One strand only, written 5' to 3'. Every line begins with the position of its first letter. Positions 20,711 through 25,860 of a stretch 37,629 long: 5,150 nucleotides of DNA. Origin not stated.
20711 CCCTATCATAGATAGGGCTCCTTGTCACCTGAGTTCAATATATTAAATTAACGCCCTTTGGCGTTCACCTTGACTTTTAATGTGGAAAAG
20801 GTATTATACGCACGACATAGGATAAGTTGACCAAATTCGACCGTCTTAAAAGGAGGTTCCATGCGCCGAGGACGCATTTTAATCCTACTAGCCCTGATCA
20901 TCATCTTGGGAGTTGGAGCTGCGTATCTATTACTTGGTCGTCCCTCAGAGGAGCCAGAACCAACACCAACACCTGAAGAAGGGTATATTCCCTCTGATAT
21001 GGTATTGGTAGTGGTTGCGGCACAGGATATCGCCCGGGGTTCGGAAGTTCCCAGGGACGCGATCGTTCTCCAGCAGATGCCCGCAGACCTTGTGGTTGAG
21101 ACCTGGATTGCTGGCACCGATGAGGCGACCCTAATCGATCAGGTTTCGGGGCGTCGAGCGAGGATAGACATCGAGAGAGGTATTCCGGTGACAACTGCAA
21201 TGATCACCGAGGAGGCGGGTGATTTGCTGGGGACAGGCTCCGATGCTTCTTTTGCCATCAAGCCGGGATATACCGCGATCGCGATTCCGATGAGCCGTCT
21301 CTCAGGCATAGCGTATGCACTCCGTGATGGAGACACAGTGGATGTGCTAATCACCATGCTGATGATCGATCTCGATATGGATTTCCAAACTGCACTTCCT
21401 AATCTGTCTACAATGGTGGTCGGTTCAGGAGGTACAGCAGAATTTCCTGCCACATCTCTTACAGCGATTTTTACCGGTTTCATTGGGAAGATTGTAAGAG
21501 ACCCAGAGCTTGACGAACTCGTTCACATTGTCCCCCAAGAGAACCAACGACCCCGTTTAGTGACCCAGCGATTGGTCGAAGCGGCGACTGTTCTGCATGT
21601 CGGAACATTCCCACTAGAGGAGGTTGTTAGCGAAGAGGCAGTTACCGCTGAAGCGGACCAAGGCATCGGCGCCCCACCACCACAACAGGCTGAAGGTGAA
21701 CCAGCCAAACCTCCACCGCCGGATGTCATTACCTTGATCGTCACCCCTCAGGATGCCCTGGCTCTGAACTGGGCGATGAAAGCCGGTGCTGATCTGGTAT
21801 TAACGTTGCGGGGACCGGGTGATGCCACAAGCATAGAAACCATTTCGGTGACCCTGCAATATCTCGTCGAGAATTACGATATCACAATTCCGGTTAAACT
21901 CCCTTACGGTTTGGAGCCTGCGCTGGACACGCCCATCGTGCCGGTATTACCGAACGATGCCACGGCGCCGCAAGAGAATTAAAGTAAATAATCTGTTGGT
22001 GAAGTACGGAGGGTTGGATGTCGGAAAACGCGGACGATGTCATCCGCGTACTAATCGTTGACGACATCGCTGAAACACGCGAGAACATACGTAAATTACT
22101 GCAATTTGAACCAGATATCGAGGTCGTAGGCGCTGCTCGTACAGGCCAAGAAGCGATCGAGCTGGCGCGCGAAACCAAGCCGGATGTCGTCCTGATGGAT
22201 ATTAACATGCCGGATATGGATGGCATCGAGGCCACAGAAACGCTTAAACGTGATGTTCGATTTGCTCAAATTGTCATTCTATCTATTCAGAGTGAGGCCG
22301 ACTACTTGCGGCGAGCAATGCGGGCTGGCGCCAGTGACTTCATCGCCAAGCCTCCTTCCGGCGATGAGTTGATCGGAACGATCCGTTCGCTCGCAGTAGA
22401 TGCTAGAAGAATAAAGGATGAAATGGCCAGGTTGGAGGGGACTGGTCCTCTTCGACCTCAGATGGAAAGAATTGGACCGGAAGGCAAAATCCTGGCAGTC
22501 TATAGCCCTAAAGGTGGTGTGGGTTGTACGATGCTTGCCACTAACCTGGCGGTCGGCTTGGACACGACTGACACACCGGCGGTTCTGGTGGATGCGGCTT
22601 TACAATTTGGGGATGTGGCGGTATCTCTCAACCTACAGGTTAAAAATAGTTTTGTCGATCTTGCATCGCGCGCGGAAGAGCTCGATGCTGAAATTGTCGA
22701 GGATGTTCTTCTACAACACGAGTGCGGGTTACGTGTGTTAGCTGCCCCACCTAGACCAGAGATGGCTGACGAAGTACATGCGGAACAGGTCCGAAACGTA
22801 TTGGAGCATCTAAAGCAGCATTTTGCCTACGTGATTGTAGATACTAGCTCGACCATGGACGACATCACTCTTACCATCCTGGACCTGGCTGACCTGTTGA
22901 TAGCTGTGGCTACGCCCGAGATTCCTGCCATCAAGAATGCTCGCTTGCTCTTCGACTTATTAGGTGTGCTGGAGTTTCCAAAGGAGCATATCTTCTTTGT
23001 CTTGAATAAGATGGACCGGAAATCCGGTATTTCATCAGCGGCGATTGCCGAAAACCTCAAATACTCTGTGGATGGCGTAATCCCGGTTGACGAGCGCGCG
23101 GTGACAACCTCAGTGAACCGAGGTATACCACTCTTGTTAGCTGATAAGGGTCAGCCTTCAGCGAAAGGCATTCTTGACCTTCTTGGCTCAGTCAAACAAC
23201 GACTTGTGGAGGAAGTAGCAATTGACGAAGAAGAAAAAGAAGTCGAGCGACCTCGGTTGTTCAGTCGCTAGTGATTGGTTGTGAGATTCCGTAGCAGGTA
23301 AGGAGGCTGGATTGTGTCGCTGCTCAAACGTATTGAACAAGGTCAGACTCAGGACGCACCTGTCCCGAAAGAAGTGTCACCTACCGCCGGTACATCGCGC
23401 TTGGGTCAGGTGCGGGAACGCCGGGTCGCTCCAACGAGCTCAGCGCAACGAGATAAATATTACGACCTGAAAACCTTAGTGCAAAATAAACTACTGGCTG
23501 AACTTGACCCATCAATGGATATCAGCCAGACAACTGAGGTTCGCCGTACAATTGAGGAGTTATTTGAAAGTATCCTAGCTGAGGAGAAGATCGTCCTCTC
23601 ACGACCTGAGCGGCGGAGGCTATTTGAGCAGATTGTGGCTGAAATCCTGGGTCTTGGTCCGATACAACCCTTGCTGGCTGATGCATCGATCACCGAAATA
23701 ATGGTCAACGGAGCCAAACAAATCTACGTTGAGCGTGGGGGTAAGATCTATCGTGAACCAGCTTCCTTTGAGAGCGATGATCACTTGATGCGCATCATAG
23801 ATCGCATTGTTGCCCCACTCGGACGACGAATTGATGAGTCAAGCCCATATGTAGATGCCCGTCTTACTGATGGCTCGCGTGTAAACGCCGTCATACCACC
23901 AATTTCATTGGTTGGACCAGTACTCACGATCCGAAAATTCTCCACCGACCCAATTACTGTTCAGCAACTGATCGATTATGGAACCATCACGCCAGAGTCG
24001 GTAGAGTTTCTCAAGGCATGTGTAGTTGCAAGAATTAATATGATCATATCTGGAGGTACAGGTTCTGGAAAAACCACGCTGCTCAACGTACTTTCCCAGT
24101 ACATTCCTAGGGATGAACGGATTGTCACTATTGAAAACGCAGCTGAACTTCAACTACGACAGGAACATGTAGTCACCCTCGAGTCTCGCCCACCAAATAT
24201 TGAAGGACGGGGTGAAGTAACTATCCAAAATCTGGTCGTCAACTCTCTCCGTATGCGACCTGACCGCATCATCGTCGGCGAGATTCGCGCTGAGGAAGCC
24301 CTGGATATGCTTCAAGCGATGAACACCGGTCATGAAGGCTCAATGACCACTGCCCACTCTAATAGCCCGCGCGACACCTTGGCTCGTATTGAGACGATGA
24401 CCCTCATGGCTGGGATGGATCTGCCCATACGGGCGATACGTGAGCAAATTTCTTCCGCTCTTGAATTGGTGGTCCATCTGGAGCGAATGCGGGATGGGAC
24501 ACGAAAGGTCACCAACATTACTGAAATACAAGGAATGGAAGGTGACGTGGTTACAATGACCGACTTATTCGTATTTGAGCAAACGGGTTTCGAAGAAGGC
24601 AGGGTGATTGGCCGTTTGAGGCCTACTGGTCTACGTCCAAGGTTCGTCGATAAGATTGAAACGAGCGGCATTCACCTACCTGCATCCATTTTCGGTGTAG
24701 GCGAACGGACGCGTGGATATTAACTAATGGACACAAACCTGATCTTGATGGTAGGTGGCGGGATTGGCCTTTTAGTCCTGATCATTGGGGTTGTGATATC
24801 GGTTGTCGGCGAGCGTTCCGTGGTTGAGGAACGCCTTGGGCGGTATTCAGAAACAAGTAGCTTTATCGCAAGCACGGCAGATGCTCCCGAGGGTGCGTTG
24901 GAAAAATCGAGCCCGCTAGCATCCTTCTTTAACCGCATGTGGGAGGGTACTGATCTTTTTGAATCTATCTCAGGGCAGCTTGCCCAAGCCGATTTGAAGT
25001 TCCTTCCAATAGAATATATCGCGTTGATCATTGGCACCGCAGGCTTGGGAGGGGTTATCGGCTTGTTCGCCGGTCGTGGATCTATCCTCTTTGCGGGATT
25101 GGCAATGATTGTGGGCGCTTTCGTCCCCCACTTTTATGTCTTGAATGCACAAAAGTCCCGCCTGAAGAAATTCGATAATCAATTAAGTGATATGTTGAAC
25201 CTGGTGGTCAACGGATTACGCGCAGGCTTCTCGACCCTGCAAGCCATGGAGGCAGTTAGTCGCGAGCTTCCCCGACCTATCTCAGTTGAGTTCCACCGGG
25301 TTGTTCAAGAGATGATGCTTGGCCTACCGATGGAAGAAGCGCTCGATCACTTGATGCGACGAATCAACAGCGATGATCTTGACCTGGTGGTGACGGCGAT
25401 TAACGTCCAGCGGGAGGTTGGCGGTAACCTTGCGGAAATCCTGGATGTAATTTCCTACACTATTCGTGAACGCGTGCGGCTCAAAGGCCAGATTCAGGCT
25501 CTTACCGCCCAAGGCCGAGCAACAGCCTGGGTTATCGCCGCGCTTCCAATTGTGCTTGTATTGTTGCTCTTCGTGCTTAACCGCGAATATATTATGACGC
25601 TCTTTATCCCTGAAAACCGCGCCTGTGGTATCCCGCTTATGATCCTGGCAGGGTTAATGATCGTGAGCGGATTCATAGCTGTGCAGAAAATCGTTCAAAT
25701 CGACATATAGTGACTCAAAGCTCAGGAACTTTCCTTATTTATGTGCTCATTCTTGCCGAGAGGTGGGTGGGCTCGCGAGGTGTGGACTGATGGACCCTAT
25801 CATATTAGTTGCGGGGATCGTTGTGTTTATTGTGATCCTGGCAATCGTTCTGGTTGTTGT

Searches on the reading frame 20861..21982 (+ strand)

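Call 4: search_protein_families(library=pfam, proteins=[window:20861-21982:+], max_evalue=0.01)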
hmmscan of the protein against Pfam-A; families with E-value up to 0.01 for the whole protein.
window:20861-21982:+ (373 aa): 3 families
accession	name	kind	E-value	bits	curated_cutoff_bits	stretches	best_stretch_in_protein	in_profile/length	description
PF16976.10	RcpC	-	1.4e-10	41.5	28.8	2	131-165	5-39/114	Flp pilus assembly protein RcpC/CpaB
PF08666.17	SAF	-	3.9e-08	34.2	21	1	50-115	3-62/63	SAF domain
PF13144.11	ChapFlgA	-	0.0098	16.4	23.8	0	50-117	3-62/122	Chaperone for flagella basal body P-ring formation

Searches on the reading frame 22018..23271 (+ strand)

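Call 4: search_protein_families(library=pfam, proteins=[window:22018-23271:+], max_evalue=0.01)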
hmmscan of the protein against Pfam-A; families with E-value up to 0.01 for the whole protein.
window:22018-23271:+ (417 aa): 5 families
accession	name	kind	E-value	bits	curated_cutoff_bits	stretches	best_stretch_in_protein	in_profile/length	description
PF00072.30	Response_reg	-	1.1e-28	100.1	30.2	1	11-122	1-110/111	Response regulator receiver domain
PF13614.12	AAA_31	-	5.7e-10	39.9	27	1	157-311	2-160/177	AAA domain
PF10609.15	ParA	-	8.9e-07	29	27.1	1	157-382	4-235/246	NUBPL iron-transfer P-loop NTPase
PF01656.29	CbiA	-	4.5e-06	27.1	25.4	1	160-361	2-115/125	CobQ/CobB/MinD/ParA nucleotide binding domain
PF06564.18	CBP_BcsQ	-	7.1e-05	22.9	21.3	1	158-302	3-149/234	Cellulose biosynthesis protein BcsQ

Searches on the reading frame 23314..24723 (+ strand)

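Call 4: search_protein_families(library=pfam, proteins=[window:23314-24723:+], max_evalue=0.01)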
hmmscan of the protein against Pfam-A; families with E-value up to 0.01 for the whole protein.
window:23314-24723:+ (469 aa): 5 families
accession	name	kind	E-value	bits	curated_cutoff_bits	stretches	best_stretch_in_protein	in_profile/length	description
PF00437.27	T2SSE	-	6.7e-62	209.7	24.9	1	113-391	4-279/370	Type II/IV secretion system protein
PF00005.33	ABC_tran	-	0.00038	21.5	25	1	243-292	14-67/137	ABC transporter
PF02492.25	cobW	-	0.0029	17.6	20.7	1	243-277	3-37/180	CobW/HypB/UreG, nucleotide-binding domain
PF13191.12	AAA_16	-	0.003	18.5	32.6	1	242-279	26-63/167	AAA ATPase domain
PF13521.12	AAA_28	-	0.009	16.7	27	0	243-279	2-34/164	AAA domain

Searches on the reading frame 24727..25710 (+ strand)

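Call 4: search_protein_families(library=pfam, proteins=[window:24727-25710:+], max_evalue=0.01)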
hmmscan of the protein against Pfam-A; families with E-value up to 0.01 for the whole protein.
window:24727-25710:+ (327 aa): 1 family
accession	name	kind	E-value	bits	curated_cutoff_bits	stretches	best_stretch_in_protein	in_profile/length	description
PF00482.28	T2SSF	-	2.6e-19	69.8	25.2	1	157-281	2-123/125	Type II secretion system (T2SS), protein F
